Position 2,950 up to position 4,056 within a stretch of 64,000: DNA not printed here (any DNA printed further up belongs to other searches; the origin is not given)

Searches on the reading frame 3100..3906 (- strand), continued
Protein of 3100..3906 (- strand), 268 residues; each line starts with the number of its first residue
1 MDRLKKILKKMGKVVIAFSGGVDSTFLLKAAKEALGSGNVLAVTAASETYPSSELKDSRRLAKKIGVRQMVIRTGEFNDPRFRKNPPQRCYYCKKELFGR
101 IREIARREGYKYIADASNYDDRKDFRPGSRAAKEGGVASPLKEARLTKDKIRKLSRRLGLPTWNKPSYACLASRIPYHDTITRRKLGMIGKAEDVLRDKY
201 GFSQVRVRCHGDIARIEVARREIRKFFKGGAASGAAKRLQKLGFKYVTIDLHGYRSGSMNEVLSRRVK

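Call 59: find_encoding_contigs(protein=P0175, flank=7000, max_places=1)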
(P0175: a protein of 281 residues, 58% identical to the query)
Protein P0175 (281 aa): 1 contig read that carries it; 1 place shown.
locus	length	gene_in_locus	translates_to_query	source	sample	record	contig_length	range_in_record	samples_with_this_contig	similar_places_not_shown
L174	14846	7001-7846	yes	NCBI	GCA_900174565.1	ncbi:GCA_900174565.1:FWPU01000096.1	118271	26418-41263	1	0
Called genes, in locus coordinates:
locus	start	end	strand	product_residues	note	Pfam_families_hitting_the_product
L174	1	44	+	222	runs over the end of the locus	PF05014:Nuc_deoxyrib_tr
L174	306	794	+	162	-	PF01322:Cytochrom_C_2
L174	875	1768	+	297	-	PF00034:Cytochrom_C (faint)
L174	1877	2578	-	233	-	PF01177:Asp_Glu_race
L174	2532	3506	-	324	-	-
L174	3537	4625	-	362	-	PF02470:MlaD, PF11887:Mce4_CUP1 (weak)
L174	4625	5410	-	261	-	PF00005:ABC_tran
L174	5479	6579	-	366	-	PF02746:MR_MLE_N, PF13378:MR_MLE_C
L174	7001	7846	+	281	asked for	PF02540:NAD_synthase (weak), PF06508:QueC (faint)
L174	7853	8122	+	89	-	-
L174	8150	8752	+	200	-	PF10502:Peptidase_S26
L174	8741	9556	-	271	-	PF00398:RrnaAD, PF08241:Methyltransf_11 (weak), PF13649:Methyltransf_25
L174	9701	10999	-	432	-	PF08240:ADH_N (weak)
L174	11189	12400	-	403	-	PF00764:Arginosuc_synth, PF20979:Arginosuc_syn_C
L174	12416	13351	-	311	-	PF02729:OTCace_N, PF00185:OTCace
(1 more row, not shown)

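Call 62: list_cluster_members(proteins=[L128:1163-1963:+, L143:4468-5262:+, L151:483-1298:+, L136:2503-3354:+, L112:8746-9570:+, L127:758-1654:+, L125:7424-8248:+, L121:1342-2157:+, L104:3940-4740:+])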
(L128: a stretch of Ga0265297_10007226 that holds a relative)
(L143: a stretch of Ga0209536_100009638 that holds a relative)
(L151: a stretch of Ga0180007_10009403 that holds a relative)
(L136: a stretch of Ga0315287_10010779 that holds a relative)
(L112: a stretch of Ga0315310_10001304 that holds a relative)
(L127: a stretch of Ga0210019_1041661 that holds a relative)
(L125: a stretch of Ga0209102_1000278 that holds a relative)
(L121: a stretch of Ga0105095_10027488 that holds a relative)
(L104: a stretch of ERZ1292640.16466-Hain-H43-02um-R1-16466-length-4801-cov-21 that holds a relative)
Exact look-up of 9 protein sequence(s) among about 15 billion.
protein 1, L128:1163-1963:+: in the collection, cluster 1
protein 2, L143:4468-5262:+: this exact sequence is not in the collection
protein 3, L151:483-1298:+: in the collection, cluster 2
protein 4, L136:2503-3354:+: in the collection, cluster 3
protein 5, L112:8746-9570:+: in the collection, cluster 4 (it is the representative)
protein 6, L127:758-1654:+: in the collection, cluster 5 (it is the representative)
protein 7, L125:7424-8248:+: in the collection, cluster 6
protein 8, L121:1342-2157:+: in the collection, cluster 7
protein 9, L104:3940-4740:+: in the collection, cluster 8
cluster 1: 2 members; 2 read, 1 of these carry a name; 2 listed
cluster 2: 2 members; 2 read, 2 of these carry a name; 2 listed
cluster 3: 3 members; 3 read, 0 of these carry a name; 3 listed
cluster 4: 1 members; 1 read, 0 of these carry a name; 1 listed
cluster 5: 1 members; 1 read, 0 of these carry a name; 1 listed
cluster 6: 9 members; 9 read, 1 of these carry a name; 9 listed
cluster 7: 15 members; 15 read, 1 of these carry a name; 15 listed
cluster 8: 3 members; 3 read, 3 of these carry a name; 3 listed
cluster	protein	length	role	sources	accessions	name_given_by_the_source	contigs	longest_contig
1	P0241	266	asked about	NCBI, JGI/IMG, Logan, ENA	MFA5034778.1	MAG: ATP-dependent sacrificial sulfur transferase LarE [Candidatus Margulisiibacteriota ...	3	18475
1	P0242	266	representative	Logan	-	-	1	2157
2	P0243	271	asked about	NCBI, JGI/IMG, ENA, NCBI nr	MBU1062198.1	MAG: ATP-dependent sacrificial sulfur transferase LarE [Candidatus Omnitrophica bacterium] | ATP-dependent sacrificial sulfur transferase LarE [Candidatus Omnitrophota bacterium]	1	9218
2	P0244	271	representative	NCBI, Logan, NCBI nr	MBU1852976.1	MAG: ATP-dependent sacrificial sulfur transferase LarE [Candidatus Omnitrophica bacterium] | ATP-dependent sacrificial sulfur transferase LarE [Candidatus Omnitrophota bacterium]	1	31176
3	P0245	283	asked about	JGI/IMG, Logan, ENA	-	-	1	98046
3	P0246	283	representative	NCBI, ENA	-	-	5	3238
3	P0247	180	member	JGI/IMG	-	-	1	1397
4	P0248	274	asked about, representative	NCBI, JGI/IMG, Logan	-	-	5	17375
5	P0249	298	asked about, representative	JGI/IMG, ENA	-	-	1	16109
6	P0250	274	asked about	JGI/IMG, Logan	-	-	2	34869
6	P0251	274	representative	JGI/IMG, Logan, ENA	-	uncharacterized protein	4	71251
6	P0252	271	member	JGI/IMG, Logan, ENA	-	-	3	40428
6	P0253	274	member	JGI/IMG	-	-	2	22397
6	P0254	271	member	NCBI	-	-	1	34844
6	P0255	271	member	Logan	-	-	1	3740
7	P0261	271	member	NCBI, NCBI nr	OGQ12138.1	MAG: TIGR00268 family protein [Deltaproteobacteria bacterium RBG_19FT_COMBO_46_12]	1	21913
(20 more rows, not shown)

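Call 66: search_protein_families(library=pfam, proteins=[L125:1563-2114:+, L125:2156-2608:+, L125:4153-4596:+, L125:4619-5830:+, L125:5849-6259:+, L125:8245-9249:+, L143:5255-5701:+, L143:8299-9249:+, L143:11936-13144:+, L143:3973-4428:+])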
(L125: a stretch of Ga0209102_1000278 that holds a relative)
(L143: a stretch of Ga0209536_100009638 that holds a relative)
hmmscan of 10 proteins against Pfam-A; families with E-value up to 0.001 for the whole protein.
L125:1563-2114:+ (183 aa): 0 families

L125:2156-2608:+ (150 aa): 0 families

L125:4153-4596:+ (147 aa): 1 family
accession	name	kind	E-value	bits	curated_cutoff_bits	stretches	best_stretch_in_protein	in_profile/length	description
PF02082.26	Rrf2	-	5.8e-42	143.4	30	1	3-132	1-131/132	Iron-dependent Transcriptional regulator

L125:4619-5830:+ (403 aa): 1 family
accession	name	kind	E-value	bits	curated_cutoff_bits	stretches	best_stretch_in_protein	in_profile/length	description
PF01837.22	HcyBio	-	8.4e-152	505.5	26.2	1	17-376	1-349/349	Homocysteine biosynthesis enzyme, sulfur-incorporation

L125:5849-6259:+ (136 aa): 14 families
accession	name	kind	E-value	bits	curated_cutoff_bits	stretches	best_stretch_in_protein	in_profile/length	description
PF09383.16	NIL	-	1.1e-17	64.1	24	1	6-73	2-72/73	NIL domain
PF00037.32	Fer4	-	2.1e-13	49.9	21.1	2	113-132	4-23/24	4Fe-4S binding domain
PF12837.12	Fer4_6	-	3.1e-11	43.1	25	2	111-131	3-23/24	4Fe-4S binding domain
PF12797.12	Fer4_2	-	1.7e-10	40.6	24.5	2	111-129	4-22/22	4Fe-4S binding domain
PF12838.12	Fer4_7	-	6.3e-10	39.8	27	1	85-131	1-52/52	4Fe-4S dicluster domain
PF12800.12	Fer4_4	-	2.3e-09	37.2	24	2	115-129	2-16/17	4Fe-4S binding domain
PF14697.11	Fer4_21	-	6.6e-09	36.2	35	1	83-132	5-57/59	4Fe-4S dicluster domain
PF13237.11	Fer4_10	-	2.2e-08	34.4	25.5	1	83-128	6-53/53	4Fe-4S dicluster domain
PF13187.11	Fer4_9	-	8e-08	32.6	27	1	85-132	1-52/52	4Fe-4S dicluster domain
PF13484.11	Fer4_16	-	3.2e-07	31.4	30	1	85-106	1-22/66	4Fe-4S double cluster binding domain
PF13183.11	Fer4_8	-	8.9e-07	29.8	27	0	79-97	47-65/68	4Fe-4S dicluster domain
PF25160.1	LdpA_Fe-S-bd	-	8.4e-06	25.9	27.6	1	91-132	8-43/49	LdpA Fe-S cluster-binding domain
PF12798.12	Fer4_3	-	2.5e-05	25.2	27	0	117-131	1-15/15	4Fe-4S binding domain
PF13247.11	Fer4_11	-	0.00031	21.3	26.2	1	81-132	5-59/100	4Fe-4S dicluster domain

L125:8245-9249:+ (334 aa): 3 families
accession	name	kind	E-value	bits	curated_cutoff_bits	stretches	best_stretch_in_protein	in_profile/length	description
PF18297.6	NFACT-R_2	-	6.7e-28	97.3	26.9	1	228-331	1-104/104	NFACT protein RNA binding domain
PF02568.20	ThiI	-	1.4e-13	51.3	20.5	1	2-145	5-144/197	Thiamine biosynthesis protein (ThiI)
PF03054.22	tRNA_Me_trans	-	5.5e-08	33.2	20.6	1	2-114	2-126/202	tRNA methyl transferase HUP domain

L143:5255-5701:+ (148 aa): 1 family
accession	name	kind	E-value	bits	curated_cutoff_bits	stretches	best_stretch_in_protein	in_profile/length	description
PF02082.26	Rrf2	-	2.2e-42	144.7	30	1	17-144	1-131/132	Iron-dependent Transcriptional regulator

L143:8299-9249:+ (316 aa): 1 family
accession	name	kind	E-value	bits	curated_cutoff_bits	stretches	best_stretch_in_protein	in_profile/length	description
PF02445.21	NadA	-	4.5e-129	430.2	27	1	18-311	2-295/295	Quinolinate synthetase A protein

L143:11936-13144:+ (402 aa): 1 family
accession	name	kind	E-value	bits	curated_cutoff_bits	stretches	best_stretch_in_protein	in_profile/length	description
PF00809.28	Pterin_bind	-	8.6e-90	301.1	25.5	1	141-380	2-244/244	Pterin binding enzyme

L143:3973-4428:+ (151 aa): 0 families

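Call 76: list_cluster_members(proteins=[L125:2644-4032:+, L125:4153-4596:+, L125:4619-5830:+, L125:8245-9249:+, L125:11787-13118:+, L143:10566-11939:+, L143:11936-13144:+, L143:7251-8351:+, L143:359-1639:+, L143:2710-3306:+])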
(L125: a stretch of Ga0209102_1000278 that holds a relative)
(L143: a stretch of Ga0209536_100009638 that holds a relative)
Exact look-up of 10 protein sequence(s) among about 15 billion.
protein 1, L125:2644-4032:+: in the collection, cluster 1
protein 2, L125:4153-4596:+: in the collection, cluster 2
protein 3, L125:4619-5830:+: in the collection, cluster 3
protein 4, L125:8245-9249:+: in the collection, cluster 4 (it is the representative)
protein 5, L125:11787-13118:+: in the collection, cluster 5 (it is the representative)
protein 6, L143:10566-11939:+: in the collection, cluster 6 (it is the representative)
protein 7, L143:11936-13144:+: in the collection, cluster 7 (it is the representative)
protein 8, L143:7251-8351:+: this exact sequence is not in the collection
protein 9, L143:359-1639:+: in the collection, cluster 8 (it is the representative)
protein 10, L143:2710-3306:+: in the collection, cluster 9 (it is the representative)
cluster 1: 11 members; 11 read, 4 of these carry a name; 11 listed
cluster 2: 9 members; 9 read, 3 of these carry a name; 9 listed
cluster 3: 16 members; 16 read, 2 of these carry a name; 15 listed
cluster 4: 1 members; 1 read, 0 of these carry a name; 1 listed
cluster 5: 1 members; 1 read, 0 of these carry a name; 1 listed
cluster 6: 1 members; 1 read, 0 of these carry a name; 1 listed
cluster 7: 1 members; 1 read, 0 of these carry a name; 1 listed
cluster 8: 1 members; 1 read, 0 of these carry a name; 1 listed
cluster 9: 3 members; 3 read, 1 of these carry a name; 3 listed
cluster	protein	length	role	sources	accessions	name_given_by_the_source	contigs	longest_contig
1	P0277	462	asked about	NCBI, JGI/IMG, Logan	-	-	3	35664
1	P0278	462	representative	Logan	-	-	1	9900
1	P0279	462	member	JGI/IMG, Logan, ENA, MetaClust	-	\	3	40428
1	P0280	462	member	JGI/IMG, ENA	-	tRNA(Ile)-lysidine synthase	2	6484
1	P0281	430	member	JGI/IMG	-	tRNA(Ile)-lysidine synthase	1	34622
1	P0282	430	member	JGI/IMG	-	tRNA(Ile)-lysidine synthase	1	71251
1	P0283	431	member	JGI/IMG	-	-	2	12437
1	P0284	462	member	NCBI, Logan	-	-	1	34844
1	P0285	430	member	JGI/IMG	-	-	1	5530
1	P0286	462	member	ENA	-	-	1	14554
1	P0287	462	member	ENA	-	-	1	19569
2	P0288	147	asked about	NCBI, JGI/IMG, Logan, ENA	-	-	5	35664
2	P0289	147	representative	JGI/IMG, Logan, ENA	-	Rrf2 family protein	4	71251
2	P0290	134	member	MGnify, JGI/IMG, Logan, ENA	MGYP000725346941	CR=1 FL=1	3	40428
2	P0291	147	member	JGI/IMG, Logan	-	Rrf2 family protein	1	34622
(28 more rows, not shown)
